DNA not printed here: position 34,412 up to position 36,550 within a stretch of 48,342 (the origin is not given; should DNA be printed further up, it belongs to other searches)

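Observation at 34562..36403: Virion-associated FN3-LamG-GH29 alpha-L-fucosidase fusion in the tail-fibre position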

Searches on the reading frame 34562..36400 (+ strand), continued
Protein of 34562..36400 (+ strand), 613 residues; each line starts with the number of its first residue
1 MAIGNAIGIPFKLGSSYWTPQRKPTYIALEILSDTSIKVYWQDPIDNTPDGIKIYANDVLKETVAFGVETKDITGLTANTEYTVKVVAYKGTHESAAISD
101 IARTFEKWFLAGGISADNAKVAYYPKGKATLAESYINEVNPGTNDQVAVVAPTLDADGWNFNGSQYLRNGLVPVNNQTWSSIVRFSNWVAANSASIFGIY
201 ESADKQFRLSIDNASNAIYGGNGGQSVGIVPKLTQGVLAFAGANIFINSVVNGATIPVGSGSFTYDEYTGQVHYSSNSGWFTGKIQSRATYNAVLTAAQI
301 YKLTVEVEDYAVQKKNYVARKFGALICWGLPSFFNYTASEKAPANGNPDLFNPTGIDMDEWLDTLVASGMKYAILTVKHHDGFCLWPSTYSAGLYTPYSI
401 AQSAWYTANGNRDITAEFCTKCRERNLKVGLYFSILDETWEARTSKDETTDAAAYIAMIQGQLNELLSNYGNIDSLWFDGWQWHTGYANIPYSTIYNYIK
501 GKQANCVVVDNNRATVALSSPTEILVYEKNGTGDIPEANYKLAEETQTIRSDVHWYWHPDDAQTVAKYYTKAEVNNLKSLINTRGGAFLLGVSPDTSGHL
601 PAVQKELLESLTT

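Call 16: find_related_loci(query=window:34562-36400:+, collection=viral_contigs, flank=10000)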
Query window:34562-36400:+ (613 aa) in viral_contigs; peptide patterns used: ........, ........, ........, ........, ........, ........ (x = any residue, [..] = any of these).
1 stretches matched a pattern, but none encodes a relative of the query by tblastn (E <= 1e-3).

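Call 17: find_related_loci(query=window:34562-36400:+, collection=genome_contigs, flank=10000)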
Query window:34562-36400:+ (613 aa) in genome_contigs; peptide patterns used: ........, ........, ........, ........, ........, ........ (x = any residue, [..] = any of these).
12 stretches matched a pattern; 1 encode a relative of the query (tblastn E <= 1e-3); 1 distinct loci.
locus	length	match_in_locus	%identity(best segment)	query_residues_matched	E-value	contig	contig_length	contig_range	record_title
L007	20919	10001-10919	34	315-612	3e-26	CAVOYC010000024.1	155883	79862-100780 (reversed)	MAG: uncultured Planctomycetota bacterium isolate MFD09964.bin.2.7 genome assembly, contig: contig_34342, whole genome s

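Call 19: find_encoding_contigs(protein=P0008, flank=10000, max_places=2)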
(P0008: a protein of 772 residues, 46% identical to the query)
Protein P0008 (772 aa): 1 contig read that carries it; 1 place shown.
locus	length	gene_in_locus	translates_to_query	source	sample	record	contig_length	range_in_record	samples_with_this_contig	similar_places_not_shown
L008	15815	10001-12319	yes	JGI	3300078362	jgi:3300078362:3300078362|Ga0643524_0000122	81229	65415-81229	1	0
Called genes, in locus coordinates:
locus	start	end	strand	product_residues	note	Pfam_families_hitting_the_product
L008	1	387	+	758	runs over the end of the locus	-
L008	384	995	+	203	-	-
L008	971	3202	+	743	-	-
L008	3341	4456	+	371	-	-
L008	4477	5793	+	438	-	-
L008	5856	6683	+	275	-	-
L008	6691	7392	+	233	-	-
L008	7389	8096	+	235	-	-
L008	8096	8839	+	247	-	-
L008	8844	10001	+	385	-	-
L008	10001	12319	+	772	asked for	PF01120:Alpha_L_fucos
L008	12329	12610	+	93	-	-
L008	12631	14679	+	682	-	-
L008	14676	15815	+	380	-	?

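Call 20: find_encoding_contigs(protein=P0014, flank=10000, max_places=2)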
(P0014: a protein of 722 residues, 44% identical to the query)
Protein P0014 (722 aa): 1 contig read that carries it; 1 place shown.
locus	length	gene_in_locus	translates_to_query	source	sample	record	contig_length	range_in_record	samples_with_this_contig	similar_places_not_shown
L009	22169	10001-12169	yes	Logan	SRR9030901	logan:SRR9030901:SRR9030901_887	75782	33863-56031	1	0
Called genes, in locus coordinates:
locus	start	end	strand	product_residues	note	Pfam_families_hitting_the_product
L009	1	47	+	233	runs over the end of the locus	-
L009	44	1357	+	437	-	PF04989:RMNT_CmcI, PF13578:Methyltransf_24, PF00535:Glycos_transf_2 (faint)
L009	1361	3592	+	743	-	-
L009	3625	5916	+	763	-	-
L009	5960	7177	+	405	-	-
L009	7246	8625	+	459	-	PF17236:SU10_MCP (weak)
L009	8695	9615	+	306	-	-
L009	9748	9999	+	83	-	-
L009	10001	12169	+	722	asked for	PF01120:Alpha_L_fucos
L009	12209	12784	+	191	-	-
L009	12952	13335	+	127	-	-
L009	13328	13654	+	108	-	-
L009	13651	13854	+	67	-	-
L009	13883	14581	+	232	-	-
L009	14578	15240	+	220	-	-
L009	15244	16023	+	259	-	-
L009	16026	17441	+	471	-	PF09603:Fib_succ_major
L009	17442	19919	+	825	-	-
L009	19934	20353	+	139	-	-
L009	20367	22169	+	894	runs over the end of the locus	-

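Call 21: find_encoding_contigs(protein=P0003, flank=10000, max_places=2)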
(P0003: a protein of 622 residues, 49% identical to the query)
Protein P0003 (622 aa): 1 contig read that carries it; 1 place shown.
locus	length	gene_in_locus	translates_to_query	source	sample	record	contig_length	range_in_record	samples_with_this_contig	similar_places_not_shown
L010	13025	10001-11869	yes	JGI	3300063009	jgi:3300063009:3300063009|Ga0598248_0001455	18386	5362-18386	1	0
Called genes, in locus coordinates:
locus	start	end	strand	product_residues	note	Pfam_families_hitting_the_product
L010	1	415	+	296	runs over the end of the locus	PF01370:Epimerase, PF02719:Polysacc_synt_2 (weak), PF16363:GDP_Man_Dehyd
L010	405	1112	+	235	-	-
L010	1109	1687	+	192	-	PF13578:Methyltransf_24 (weak)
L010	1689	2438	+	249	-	-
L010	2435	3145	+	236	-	PF00535:Glycos_transf_2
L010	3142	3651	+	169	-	-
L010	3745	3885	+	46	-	-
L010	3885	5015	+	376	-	PF00574:CLP_protease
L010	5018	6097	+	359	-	-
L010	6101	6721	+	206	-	-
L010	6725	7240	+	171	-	-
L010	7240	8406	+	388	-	-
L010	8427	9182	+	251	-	PF01541:GIY-YIG (weak), PF07460:NUMOD3 (faint)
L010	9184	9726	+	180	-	PF20459:DUF6712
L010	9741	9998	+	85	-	-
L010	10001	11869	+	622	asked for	PF01120:Alpha_L_fucos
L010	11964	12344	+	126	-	-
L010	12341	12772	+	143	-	-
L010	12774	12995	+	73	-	-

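Call 22: find_encoding_contigs(protein=P0015, flank=10000, max_places=2)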
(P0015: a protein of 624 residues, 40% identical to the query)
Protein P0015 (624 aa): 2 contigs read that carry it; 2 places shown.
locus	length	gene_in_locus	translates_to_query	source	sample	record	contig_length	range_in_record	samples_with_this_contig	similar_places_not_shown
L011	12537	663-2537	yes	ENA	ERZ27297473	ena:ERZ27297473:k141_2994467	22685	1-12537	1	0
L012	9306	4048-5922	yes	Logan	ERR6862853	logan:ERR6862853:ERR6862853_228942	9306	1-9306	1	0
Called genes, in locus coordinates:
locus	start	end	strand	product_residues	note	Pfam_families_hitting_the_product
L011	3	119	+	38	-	?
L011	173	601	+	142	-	-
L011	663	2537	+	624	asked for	PF01120:Alpha_L_fucos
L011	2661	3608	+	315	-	PF00589:Phage_integrase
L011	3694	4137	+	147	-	-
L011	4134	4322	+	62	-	-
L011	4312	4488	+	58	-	-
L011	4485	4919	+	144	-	PF18925:DUF5675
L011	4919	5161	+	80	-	-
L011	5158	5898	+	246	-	PF20647:DUF6808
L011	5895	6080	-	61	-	-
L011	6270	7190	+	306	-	-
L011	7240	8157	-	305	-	-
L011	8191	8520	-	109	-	-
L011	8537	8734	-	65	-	-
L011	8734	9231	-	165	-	-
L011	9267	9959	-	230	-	-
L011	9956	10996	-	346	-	-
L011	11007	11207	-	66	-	-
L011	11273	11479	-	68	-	-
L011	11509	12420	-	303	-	PF01807:Zn_ribbon_DnaG (weak), PF13155:Toprim_2 (weak)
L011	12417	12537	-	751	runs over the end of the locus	PF05203:Hom_end_hint, PF05204:Hom_end (faint), PF14528:LAGLIDADG_3 (faint), PF00270:DEAD (faint), PF04851:ResIII (weak), PF00271:Helicase_C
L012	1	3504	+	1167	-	?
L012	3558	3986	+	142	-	-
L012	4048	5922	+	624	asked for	PF01120:Alpha_L_fucos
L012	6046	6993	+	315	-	PF00589:Phage_integrase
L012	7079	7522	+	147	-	-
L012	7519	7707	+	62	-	-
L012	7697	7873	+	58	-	-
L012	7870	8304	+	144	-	PF18925:DUF5675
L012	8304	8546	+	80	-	-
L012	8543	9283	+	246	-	PF20647:DUF6808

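Call 26: search_solved_structures(query=A1, max_evalue=0.001, show_alignments=4)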
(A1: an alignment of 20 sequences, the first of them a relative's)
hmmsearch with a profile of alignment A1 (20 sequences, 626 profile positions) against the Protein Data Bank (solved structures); distinct sequences matched with E-value up to 0.001: 87 (the best 60 are shown).
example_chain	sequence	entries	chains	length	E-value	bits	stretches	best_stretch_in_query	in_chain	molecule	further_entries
9eu4_A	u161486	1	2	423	1.3e-39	139.2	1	325-624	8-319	Exported alpha-L-fucosidase protein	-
9eu1_A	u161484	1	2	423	1.3e-39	139.2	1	325-624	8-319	Alpha-L-fucosidase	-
5k9h_A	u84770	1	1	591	1.5e-39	139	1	329-525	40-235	0940_GH29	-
4zrx_A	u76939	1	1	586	2e-39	138.6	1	331-523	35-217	F5/8 type C domain protein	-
3ues_A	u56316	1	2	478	4.1e-37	131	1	332-524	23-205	Alpha-1,3/4-fucosidase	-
3mo4_A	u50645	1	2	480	4.1e-37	130.9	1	332-524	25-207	Alpha-1,3/4-fucosidase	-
3eyp_A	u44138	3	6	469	1.8e-36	128.8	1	332-529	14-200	Putative alpha-L-fucosidase | Putative lipoprotein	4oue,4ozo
9eu2_A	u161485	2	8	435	2e-36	128.6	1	327-625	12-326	Alpha-L-fucosidase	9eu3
3uet_A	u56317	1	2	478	1.2e-35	126.1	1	332-524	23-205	Alpha-1,3/4-fucosidase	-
3gza_A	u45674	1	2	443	1.5e-33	119.2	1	334-526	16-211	putative alpha-L-fucosidase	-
8ayr_A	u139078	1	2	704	5.8e-32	113.9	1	332-496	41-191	Coagulation factor 5/8 type domain protein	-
6gn6_A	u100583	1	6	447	1.1e-31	113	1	328-624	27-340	Alpha-L-fucosidase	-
6org_A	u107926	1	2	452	3e-26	95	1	330-529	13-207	Glycoside hydrolase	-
6or4_A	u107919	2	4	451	3.8e-25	91.4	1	330-529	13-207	Glycoside hydrolase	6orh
6orf_A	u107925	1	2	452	3.8e-25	91.4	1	330-529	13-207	SpGH29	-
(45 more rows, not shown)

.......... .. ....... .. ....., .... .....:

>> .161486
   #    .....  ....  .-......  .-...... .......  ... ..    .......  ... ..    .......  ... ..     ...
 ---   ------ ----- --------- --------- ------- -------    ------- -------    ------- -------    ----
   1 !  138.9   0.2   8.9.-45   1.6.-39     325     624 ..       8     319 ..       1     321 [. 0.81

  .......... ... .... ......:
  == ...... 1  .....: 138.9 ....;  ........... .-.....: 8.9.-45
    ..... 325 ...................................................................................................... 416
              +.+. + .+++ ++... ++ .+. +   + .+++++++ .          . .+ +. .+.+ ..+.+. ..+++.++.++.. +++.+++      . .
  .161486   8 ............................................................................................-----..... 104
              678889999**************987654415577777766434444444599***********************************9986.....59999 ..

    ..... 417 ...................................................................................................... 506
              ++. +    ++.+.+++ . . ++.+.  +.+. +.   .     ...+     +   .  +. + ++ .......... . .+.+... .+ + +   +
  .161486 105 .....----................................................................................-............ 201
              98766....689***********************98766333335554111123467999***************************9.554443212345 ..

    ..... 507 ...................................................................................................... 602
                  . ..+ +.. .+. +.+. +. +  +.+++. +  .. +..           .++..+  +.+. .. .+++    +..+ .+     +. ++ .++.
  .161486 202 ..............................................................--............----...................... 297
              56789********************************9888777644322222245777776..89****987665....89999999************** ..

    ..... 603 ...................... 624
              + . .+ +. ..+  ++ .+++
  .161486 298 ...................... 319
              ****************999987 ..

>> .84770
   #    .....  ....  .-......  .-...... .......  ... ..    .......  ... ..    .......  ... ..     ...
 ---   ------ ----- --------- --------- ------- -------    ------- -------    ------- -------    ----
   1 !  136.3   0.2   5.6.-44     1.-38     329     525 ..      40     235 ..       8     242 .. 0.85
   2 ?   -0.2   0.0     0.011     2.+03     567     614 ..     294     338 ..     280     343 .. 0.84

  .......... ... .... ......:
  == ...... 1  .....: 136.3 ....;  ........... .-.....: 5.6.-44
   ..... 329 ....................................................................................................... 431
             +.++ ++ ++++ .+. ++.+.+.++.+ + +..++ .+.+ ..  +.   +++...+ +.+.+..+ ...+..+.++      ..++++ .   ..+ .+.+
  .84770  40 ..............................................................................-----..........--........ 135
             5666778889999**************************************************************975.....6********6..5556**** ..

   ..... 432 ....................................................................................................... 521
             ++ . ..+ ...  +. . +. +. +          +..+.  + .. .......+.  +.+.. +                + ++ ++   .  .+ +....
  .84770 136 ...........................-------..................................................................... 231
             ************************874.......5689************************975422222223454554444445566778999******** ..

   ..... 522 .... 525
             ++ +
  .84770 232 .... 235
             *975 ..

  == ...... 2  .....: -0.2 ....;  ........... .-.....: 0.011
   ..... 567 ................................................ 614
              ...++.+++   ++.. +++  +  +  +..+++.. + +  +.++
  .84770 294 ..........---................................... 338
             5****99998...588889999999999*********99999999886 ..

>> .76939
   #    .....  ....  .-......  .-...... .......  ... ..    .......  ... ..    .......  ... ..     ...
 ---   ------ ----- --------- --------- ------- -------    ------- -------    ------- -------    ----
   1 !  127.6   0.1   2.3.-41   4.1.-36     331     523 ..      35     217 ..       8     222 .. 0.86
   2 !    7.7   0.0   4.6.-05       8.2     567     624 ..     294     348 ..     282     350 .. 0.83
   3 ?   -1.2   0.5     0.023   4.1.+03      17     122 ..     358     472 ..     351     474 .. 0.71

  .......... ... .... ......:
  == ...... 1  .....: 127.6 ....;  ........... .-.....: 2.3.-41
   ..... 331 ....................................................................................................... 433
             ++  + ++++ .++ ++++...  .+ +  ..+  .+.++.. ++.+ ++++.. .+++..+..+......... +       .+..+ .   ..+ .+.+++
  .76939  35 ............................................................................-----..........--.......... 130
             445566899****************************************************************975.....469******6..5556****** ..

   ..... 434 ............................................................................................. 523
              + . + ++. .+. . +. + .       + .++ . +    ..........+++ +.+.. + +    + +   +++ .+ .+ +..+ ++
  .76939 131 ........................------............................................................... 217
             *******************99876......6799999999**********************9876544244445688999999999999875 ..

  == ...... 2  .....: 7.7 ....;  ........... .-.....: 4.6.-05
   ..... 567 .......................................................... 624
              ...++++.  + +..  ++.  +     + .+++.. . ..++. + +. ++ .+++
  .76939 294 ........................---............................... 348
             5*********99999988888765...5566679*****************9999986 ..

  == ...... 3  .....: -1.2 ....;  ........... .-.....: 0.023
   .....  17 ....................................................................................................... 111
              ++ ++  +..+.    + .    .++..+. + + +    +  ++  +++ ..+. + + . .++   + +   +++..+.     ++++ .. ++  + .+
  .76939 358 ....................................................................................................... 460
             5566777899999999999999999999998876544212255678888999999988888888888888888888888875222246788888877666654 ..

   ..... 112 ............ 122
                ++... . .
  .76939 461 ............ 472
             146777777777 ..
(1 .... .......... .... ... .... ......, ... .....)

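Call 33: search_protein_families(library=phrogs, proteins=[L010:5018-6094:+, L010:6101-6718:+, L010:6725-7237:+, L010:7240-8403:+, L010:9184-9723:+, L010:9741-9995:+, L010:11964-12341:+, L009:8695-9612:+, L009:12209-12781:+, L012:1-3501:+], max_evalue=0.01)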
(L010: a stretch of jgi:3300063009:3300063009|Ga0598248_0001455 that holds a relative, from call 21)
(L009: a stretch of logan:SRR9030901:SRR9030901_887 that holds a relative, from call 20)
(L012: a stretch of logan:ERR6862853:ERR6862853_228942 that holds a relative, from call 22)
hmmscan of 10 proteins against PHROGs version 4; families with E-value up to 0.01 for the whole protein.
L010:5018-6094:+ (359 aa): 1 family
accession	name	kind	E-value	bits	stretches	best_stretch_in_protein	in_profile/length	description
phrog_38780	-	unknown function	2.2e-43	149.9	1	19-355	13-356/360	-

L010:6101-6718:+ (206 aa): 1 family
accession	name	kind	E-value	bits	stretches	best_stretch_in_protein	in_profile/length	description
phrog_21217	-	unknown function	1.1e-12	49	1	5-201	2-186/189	-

L010:6725-7237:+ (171 aa): 1 family
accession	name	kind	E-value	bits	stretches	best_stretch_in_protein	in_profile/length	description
phrog_37138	-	unknown function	0.0011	20.1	1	32-119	26-117/159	-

L010:7240-8403:+ (388 aa): 1 family
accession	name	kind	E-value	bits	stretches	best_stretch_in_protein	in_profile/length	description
phrog_11226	-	head and packaging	4.4e-81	273.9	1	9-379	11-384/388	portal protein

L010:9184-9723:+ (180 aa): 1 family
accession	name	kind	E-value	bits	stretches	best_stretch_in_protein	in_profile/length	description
phrog_24616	-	unknown function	1.7e-08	35.6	1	23-180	24-185/185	-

L010:9741-9995:+ (85 aa): 0 families

L010:11964-12341:+ (126 aa): 0 families

L009:8695-9612:+ (306 aa): 0 families

L009:12209-12781:+ (191 aa): 0 families

L012:1-3501:+ (1167 aa): 0 families

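Call 34: predict_structure(alignment_id=A1)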
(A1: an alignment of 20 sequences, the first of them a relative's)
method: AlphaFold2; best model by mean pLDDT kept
length: 613 residues; sequences in the alignment: 20
mean_pLDDT: 84.4   pTM: 0.73
mean pLDDT of the five models: 84.4, 82.3, 82.2, 81.2, 81.2
residues with pLDDT >= 90: 249; 70-90: 298; 50-70: 39; < 50: 27
segments of 3 or more residues with pLDDT < 50: 1-17, 516-520
pLDDT, mean of each block of 10 residues (from residue 1): 33 44 77 88 74 94 89 91 91 87 89 90 92 95 94 93 90 87 86 75 86 84 83 85 87 82 87 78 93 90 76 81 93 65 78 92 95 94 91 84 92 95 89 90 88 91 94 86 59 83 84 53 77 74 89 86 88 92 87 94 95 87
secondary structure, 60 per line:
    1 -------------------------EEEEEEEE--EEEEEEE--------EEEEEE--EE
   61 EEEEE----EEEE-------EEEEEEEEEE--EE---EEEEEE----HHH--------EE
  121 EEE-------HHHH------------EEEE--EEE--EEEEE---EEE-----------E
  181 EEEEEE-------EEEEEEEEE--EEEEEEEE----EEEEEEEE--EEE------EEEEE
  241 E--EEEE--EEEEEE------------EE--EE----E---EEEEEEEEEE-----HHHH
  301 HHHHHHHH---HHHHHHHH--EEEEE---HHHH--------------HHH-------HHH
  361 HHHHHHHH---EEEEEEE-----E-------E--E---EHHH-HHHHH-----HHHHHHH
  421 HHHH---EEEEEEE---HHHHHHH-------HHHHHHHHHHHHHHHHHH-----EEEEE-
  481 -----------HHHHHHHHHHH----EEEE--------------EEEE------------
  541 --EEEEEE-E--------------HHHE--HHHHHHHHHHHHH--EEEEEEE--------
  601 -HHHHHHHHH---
elements in order: E26-33 E36-42 E51-56 E59-65 E70-73 E81-90 E98-103 E119-123 H131-134 E147-150 E153-155 E158-162 E166-168 E180-186 E194-202 E205-212 E217-224 E227-229 E236-241 E244-247 E250-255 E282-291 H297-308 H312-319 E322-326 H330-333 H358-368 E372-378 H404-408 H414-424 E428-434 H438-444 H452-469 E475-479 H492-502 E507-510 E525-528 E543-548 H571-583 E586-592 H602-610
